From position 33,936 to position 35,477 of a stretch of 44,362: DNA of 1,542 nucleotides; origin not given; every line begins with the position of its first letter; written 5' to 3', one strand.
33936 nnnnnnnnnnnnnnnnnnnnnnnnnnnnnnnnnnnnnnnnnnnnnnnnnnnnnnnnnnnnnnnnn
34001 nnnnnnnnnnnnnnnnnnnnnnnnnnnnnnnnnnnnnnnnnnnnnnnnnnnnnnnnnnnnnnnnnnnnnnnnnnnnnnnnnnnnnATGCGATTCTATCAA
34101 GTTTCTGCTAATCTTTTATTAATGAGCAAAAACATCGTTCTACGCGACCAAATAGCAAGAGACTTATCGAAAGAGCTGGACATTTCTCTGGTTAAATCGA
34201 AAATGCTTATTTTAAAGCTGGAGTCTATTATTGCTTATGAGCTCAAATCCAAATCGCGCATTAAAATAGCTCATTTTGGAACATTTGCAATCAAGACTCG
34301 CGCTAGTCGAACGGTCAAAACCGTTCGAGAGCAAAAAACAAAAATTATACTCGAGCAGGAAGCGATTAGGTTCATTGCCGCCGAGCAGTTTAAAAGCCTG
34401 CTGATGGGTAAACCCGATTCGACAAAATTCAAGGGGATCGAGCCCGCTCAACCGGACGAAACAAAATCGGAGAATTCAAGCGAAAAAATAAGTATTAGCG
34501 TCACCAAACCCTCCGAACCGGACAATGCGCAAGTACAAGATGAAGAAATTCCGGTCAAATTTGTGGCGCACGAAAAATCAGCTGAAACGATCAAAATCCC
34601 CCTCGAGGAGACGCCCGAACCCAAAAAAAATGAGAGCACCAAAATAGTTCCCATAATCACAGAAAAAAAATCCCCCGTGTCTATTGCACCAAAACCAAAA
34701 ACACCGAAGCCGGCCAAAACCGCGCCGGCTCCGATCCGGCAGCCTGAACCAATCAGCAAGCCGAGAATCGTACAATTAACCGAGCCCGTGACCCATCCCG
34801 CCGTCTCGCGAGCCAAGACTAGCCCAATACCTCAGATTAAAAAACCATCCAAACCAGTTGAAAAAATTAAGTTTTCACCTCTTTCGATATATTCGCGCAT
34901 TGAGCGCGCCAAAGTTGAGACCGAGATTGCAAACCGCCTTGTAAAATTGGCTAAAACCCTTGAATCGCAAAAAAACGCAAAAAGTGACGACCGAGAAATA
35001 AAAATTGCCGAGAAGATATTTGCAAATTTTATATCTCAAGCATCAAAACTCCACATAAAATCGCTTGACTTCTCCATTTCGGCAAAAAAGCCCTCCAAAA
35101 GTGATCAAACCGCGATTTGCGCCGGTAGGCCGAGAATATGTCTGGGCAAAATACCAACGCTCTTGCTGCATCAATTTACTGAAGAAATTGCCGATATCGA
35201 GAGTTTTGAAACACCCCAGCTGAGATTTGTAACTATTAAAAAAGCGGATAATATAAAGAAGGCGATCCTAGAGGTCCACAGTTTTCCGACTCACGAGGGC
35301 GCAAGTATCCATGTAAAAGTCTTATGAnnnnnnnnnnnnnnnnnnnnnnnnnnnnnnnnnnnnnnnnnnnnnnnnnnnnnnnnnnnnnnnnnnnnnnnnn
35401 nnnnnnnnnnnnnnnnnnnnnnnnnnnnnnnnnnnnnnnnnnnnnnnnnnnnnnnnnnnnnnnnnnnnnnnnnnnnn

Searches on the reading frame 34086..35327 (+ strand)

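Call 55: search_protein_families(library=pfam, proteins=[window:34086-35327:+], max_evalue=0.001)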
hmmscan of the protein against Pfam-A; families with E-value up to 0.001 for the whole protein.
window:34086-35327:+ (413 aa): 1 family
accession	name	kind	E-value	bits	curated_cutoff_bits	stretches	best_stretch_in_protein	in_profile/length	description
PF00216.26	Bac_DNA_binding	-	3.8e-10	40.3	22.4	1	20-104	3-87/90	Bacterial DNA-binding protein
